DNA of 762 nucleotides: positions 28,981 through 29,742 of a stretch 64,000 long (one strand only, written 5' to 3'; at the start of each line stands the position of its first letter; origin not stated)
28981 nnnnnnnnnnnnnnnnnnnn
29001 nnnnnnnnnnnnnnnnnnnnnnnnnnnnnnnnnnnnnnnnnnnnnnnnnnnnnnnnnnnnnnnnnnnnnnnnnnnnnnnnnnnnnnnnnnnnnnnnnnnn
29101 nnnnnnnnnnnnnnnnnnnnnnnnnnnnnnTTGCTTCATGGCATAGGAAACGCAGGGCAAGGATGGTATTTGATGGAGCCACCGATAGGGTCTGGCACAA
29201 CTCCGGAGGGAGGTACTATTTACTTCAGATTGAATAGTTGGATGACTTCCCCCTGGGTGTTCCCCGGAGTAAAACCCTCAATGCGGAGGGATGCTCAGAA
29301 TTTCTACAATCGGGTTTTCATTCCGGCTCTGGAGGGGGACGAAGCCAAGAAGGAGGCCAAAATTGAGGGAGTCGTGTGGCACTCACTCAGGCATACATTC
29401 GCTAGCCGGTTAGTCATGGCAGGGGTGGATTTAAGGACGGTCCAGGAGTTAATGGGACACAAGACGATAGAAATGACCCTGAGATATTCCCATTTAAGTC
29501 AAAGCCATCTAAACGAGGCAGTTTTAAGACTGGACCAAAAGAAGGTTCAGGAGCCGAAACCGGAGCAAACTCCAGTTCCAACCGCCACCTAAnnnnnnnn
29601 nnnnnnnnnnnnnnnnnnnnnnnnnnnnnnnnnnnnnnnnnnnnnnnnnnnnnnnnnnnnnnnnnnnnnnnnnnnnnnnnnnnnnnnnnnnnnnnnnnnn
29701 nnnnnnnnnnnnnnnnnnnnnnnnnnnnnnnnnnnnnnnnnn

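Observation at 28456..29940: Decayed integrative element at tRNA-Arg(CCG): truncated ORF6N gene, integrase tail and duplicated tRNA 5' region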

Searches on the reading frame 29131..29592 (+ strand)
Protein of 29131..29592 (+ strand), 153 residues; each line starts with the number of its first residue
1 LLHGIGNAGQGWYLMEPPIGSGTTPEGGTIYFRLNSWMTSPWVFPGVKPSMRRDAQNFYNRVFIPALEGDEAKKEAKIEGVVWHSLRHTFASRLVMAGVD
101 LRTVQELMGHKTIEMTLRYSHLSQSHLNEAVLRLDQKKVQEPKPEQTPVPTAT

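Call 4: search_protein_families(library=pfam, proteins=[window:29131-29592:+], max_evalue=0.01)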
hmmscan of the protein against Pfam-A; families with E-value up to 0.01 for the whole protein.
window:29131-29592:+ (153 aa): 1 family
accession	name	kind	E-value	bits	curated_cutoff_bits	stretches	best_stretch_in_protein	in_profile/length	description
PF00589.27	Phage_integrase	-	7.5e-16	58.8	27.1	1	71-125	116-171/172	Phage integrase family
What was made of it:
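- Checked: Integrase tail: the ORF 29131-29592 matches Pfam PF00589 only at model positions 116-171 of 172 (E 7.5e-16, call 4).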

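Call 11: find_homologous_proteins(query=window:29131-29592:+)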
Query window:29131-29592:+ (153 aa): 2762 proteins with E <= 0.001 among 2810 candidates; the best 120 are listed.
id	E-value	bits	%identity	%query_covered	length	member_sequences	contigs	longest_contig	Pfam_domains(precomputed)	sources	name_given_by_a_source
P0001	4.6e-60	220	100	67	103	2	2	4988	PF00589.28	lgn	-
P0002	2.5e-39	153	70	73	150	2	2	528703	PF00589.28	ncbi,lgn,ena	-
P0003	9.7e-36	141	68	71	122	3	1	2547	PF00589.28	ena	-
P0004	2.9e-33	133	67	71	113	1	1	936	PF00589.28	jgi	jgi:site-specific recombinase XerD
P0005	1.1e-30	125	64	72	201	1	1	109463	PF00589.28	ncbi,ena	-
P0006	2.1e-30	124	67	66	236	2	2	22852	PF00589.28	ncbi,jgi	jgi:integrase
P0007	2.3e-30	124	77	54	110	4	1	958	PF00589.28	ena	-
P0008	2.9e-30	123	62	71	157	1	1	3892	PF00589.28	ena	-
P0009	3.2e-30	123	58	76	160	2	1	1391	PF00589.28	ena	-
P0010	6.7e-29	119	66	63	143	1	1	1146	PF00589.28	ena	-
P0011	7.6e-29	119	61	67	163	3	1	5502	PF00589.28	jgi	-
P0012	1.2e-28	118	52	74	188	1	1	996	PF00589.28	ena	-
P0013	1.9e-28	117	59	75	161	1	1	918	PF00589.28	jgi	-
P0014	2.2e-28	117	57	77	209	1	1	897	PF00589.28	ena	-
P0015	5.0e-28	116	66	62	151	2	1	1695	PF00589.28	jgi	jgi:integrase-like protein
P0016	5.8e-28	116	62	68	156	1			PF00589.28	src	-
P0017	6.1e-28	116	62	67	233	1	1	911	PF00589.28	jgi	-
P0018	8.6e-28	115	62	66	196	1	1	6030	PF00589.28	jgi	jgi:hypothetical protein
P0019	1.0e-27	115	62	66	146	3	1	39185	PF00589.28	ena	-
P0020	1.1e-27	115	62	68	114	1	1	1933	PF00589.28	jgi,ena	jgi:site-specific recombinase XerD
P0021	1.2e-27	115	56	71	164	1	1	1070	PF00589.28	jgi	-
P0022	1.5e-27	115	60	65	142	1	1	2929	PF00589.28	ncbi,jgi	-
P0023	1.9e-27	114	63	66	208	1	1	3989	PF00589.28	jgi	jgi:integrase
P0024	2.0e-27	114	56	69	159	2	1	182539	PF00589.28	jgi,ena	-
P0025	2.5e-27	114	63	67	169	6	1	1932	PF00589.28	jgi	-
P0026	2.6e-27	114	52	76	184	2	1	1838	PF00589.28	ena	-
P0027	2.6e-27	114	57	74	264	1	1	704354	PF00589.28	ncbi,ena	-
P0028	2.9e-27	114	57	78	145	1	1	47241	PF00589.28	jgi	jgi:site-specific recombinase XerD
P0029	3.1e-27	114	62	67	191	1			PF00589.28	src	-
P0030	4.0e-27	113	61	65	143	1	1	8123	PF00589.28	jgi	-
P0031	5.1e-27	113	55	78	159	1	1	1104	PF00589.28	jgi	jgi:integrase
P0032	5.4e-27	113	62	67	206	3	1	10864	PF00589.28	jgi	jgi:hypothetical protein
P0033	7.1e-27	112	62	69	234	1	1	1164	PF00589.28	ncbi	-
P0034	9.5e-27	112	57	70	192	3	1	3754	PF00589.28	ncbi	-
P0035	9.6e-27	112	59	68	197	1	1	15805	PF00589.28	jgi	jgi:hypothetical protein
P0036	1.2e-26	112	55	77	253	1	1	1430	PF00589.28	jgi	jgi:integrase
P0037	1.2e-26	112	58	67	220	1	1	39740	PF00589.28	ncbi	-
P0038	1.3e-26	111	56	65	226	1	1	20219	PF00589.28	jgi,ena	-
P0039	1.6e-26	111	58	71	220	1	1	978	PF00589.28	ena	-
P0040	1.8e-26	111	62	67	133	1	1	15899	PF00589.28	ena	-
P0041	2.1e-26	111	61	67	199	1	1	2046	PF00589.28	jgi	jgi:integrase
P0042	2.3e-26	111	59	73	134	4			PF00589.28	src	-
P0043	2.5e-26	111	63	64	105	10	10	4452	PF00589.28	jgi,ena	jgi:site-specific recombinase XerD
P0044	2.9e-26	110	62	63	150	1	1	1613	PF00589.28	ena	-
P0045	3.3e-26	110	60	67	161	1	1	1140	PF00589.28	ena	-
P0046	3.3e-26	110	61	65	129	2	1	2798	PF00589.28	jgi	-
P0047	3.5e-26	110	58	71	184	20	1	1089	PF00589.28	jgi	-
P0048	4.1e-26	110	60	68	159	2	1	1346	PF00589.28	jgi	-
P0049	4.2e-26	110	54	80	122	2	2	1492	PF00589.28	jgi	jgi:site-specific recombinase XerD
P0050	4.2e-26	110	59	67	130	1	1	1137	PF00589.28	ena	-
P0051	4.3e-26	110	57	69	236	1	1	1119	PF00589.28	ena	-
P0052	4.5e-26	110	59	66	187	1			PF00589.28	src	-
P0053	4.6e-26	110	62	66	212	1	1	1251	PF00589.28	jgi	jgi:integrase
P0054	4.9e-26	110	59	69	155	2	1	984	PF00589.28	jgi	jgi:integrase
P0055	5.0e-26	110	61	66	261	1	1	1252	PF00589.28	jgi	jgi:integrase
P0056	5.2e-26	110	58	71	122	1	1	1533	PF00589.28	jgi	jgi:site-specific recombinase XerD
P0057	5.2e-26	110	58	68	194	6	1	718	PF00589.28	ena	-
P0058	5.5e-26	109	58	67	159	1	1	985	PF00589.28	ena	-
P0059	5.8e-26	109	61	62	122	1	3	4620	PF00589.28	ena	-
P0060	6.7e-26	109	59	69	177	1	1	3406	PF00589.28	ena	-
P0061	6.7e-26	109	44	84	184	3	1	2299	PF00589.28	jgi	jgi:integrase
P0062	7.3e-26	109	61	64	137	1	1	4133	PF00589.28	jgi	jgi:site-specific recombinase XerD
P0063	7.7e-26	109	56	75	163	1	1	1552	PF00589.28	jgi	jgi:Phage integrase family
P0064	7.8e-26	109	60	65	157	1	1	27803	PF00589.28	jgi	jgi:integrase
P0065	8.8e-26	109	57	71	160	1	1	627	PF00589.28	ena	-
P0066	8.9e-26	109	69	55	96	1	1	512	PF00589.28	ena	-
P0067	9.7e-26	109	54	71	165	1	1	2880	PF00589.28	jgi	jgi:integrase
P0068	9.9e-26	109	59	69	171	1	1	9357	PF00589.28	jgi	jgi:site-specific recombinase XerD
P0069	1.0e-25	109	58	69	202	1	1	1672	PF00589.28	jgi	-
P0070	1.1e-25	108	53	78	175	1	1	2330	PF00589.28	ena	-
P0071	1.2e-25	108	58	67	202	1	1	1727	PF00589.28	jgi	jgi:integrase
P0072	1.2e-25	108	63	62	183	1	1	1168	PF00589.28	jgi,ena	-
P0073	1.2e-25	108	69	55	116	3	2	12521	PF00589.28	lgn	-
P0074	1.3e-25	108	60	69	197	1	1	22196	PF00589.28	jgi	jgi:integrase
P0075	1.3e-25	108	62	62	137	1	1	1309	PF00589.28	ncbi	-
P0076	1.5e-25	108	57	66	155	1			PF00589.28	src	-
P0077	1.6e-25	108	61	67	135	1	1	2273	PF00589.28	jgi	jgi:site-specific recombinase XerD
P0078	1.7e-25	108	59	67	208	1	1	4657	PF00589.28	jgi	jgi:Phage integrase family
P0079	1.7e-25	108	68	54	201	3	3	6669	PF00589.28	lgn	-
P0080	1.8e-25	108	60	67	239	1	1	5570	PF00589.28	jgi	jgi:integrase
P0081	2.1e-25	108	62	62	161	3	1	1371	PF00589.28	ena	-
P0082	2.2e-25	108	57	70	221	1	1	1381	PF00589.28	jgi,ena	-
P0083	2.4e-25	107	55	78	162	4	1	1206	PF00589.28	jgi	jgi:integrase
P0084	2.4e-25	107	60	67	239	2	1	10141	PF00589.28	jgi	jgi:integrase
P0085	2.7e-25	107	58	65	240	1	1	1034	PF00589.28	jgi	jgi:integrase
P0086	2.9e-25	107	56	72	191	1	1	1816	PF00589.28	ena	-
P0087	3.0e-25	107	58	67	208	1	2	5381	PF00589.28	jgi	jgi:integrase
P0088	3.1e-25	107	59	65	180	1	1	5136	PF00589.28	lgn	-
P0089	3.6e-25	107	58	65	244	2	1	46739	PF00589.28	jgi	jgi:integrase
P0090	3.6e-25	107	58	72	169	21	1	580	PF00589.28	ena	-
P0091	3.8e-25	107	59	68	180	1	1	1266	PF00589.28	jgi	jgi:integrase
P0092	3.9e-25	107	59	66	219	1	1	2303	PF00589.28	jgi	jgi:integrase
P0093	4.0e-25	107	56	80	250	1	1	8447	PF00589.28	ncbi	-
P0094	4.3e-25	107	60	71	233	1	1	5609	PF00589.28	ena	-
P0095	4.6e-25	106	61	63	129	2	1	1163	PF00589.28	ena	-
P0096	5.0e-25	106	54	69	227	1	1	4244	PF00589.28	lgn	-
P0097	5.4e-25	106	59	67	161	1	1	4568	PF00589.28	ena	-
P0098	5.7e-25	106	58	71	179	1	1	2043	PF00589.28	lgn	-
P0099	5.7e-25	106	61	63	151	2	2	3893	PF00589.28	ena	-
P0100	6.9e-25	106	59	69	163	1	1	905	PF00589.28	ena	-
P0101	7.0e-25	106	56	71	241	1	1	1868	PF00589.28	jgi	jgi:integrase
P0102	7.1e-25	106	59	65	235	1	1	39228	PF00589.28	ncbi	-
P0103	7.4e-25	106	50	79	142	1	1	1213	PF00589.28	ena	-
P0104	7.5e-25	106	53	78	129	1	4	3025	PF00589.28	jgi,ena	jgi:site-specific recombinase XerD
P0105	8.2e-25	106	56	67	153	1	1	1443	PF00589.28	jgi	jgi:site-specific recombinase XerD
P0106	8.5e-25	106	52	73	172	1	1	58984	PF00589.28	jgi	jgi:integrase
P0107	9.1e-25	106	52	72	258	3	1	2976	PF00589.28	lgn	-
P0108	9.9e-25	105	60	67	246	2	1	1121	PF00589.28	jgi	jgi:integrase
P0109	1.0e-24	105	61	67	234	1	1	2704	PF00589.28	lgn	-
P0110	1.0e-24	105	59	67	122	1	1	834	PF00589.28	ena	-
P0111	1.1e-24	105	58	66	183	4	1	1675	PF00589.28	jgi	jgi:integrase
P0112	1.1e-24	105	69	55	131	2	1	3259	PF00589.28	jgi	jgi:hypothetical protein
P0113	1.3e-24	105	56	75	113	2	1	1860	PF00589.28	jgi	-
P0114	1.3e-24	105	58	63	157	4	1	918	PF00589.28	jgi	jgi:integrase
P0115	1.4e-24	105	59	63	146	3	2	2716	PF00589.28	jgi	jgi:Phage integrase family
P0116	1.4e-24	105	51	81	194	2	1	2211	PF00589.28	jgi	-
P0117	1.4e-24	105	56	76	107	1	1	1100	PF00589.28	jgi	jgi:site-specific recombinase XerD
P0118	1.7e-24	105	56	67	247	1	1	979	PF00589.28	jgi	-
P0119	1.7e-24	105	52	75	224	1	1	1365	PF00589.28,PF02195.27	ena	-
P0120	1.7e-24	105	57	65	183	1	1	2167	PF00589.28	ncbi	ncbi:MAG: site-specific integrase, partial [Nitrospira sp.]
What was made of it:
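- On Tyrosine recombinase (PF00589): 2,762 homologues, the best non-self hit at 70% identity (call 11).
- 70% identity to P0002 and thousands of PF00589 hits (call 11).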

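Call 12: find_encoding_contigs(protein=P0002, flank=8000, max_places=4)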
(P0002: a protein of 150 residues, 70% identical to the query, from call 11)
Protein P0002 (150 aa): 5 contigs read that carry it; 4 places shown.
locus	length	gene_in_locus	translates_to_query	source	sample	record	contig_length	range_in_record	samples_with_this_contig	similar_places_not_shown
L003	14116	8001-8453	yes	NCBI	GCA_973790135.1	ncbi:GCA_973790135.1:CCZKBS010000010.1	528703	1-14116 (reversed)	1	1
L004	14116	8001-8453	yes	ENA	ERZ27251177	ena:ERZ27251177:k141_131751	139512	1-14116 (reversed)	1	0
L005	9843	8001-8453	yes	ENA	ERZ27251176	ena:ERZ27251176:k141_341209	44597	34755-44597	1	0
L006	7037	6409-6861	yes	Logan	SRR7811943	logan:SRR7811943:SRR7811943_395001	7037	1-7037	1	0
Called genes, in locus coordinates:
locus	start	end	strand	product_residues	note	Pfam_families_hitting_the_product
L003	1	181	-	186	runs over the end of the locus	PF19502:DUF6036 (faint)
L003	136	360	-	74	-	-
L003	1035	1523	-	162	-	PF00383:dCMP_cyt_deam_1, PF14437:MafB19-deam, PF14439:Bd3614-deam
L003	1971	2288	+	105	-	-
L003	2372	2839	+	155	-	-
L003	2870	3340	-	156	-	-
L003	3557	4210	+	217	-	PF07603:Lcl_C, PF07589:PEP_exosort_dom (weak)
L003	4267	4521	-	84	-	-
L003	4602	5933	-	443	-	-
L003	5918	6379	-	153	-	-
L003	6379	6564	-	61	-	PF12728:HTH_17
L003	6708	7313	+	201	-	-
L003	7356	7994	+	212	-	-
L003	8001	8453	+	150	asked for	PF00589:Phage_integrase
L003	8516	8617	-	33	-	-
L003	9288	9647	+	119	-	-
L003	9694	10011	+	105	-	-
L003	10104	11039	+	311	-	PF02567:PhzC-PhzF, PF05544:Pro_racemase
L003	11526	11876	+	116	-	PF00903:Glyoxalase, PF12681:Glyoxalase_2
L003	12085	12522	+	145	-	PF07366:SnoaL, PF14534:DUF4440 (weak), PF12680:SnoaL_2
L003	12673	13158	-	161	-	-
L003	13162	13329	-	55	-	-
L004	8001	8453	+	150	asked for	PF00589:Phage_integrase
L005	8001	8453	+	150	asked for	PF00589:Phage_integrase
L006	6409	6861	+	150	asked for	PF00589:Phage_integrase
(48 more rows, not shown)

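Call 13: find_encoding_contigs(protein=P0001, flank=5000, max_places=4)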
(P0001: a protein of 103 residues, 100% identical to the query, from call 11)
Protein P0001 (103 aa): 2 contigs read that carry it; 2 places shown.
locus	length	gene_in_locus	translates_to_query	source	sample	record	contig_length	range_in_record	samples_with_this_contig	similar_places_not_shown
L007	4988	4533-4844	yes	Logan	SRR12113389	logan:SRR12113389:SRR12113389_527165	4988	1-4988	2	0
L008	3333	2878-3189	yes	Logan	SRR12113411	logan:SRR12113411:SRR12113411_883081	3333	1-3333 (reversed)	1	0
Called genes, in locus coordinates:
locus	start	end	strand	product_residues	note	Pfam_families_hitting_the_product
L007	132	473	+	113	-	PF07238:PilZ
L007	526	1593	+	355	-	PF01264:Chorismate_synt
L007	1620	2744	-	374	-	PF01612:DNA_pol_A_exo1, PF00570:HRDC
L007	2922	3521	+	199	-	PF02552:CO_dh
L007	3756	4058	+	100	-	-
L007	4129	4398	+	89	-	-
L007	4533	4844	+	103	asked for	PF00589:Phage_integrase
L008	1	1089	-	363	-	?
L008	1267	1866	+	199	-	PF02552:CO_dh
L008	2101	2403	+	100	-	-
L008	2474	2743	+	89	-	-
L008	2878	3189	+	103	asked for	PF00589:Phage_integrase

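Call 54: search_protein_families(library=phrogs, proteins=[window:29131-29592:+], max_evalue=0.01)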
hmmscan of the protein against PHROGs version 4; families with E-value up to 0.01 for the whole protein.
window:29131-29592:+ (153 aa): 8 families
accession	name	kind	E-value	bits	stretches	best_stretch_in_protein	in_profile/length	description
phrog_1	-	integration and excision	1.8e-24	87.9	1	39-141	360-454/611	integrase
phrog_216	-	integration and excision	1.8e-22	80.8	1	71-138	171-240/301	integrase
phrog_35951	-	unknown function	1.9e-13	51.7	1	72-135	12-75/97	-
phrog_7269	-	integration and excision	3e-11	44.1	1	73-132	21-79/89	integrase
phrog_7685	-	integration and excision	6.8e-11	43.2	1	78-131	178-232/240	integrase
phrog_23271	-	unknown function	3.8e-07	30.9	1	73-122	1-50/67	-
phrog_34557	-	integration and excision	8.7e-05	23.3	1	77-131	121-174/183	integrase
phrog_9208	-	integration and excision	0.0067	17.3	1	80-122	187-229/241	integrase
